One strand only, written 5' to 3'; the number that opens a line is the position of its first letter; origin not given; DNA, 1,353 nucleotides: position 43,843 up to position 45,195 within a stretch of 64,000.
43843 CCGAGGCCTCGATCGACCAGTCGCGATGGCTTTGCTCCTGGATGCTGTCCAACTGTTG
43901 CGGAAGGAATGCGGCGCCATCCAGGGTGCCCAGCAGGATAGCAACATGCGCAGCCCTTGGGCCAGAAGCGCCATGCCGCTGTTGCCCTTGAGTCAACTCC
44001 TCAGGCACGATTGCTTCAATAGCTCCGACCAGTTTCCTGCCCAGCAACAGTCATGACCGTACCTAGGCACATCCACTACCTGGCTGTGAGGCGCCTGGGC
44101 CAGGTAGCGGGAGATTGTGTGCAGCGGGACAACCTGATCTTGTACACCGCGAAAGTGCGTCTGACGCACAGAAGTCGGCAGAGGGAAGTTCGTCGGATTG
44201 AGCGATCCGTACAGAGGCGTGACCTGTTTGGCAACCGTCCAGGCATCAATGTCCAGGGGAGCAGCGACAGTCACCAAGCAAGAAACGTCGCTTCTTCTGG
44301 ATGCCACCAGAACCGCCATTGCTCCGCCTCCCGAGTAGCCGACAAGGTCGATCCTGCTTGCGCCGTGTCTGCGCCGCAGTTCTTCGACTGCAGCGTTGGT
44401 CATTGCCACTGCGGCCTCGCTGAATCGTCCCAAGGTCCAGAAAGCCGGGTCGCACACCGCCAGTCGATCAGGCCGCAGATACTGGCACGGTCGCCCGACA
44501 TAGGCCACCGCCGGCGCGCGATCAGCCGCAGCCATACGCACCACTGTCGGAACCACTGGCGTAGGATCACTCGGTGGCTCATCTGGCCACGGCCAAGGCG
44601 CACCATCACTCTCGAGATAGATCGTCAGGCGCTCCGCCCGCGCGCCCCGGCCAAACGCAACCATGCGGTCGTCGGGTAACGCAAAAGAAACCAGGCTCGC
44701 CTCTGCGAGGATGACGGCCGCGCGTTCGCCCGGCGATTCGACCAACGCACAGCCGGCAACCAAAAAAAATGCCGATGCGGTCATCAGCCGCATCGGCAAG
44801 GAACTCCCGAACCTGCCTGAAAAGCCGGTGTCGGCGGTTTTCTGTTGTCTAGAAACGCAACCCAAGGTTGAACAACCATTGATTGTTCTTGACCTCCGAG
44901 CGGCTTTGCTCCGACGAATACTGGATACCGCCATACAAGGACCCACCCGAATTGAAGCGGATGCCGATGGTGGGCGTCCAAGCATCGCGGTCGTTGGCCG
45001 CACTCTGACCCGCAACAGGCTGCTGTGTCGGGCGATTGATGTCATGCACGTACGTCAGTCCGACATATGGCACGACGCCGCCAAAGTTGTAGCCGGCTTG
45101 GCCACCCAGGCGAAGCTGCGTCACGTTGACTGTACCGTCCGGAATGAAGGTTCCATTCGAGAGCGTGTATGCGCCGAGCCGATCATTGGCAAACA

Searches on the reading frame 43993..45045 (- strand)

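Call 24: search_protein_families(library=ncbifam, proteins=[window:43993-45045:-], max_evalue=0.00001)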
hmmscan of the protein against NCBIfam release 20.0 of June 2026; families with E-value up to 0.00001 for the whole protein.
window:43993-45045:- (350 aa): 0 families

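Call 42: search_protein_families(library=ncbifam, proteins=[window:43993-45045:-], max_evalue=0.001)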
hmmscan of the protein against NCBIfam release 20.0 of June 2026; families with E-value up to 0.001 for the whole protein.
window:43993-45045:- (350 aa): 1 family
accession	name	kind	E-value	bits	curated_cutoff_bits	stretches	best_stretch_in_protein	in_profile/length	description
TIGR01836.1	PHA_synth_III_C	subfamily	0.00013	21.1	365.3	1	217-267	123-174/350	class III poly(R)-hydroxyalkanoic acid synthase subunit PhaC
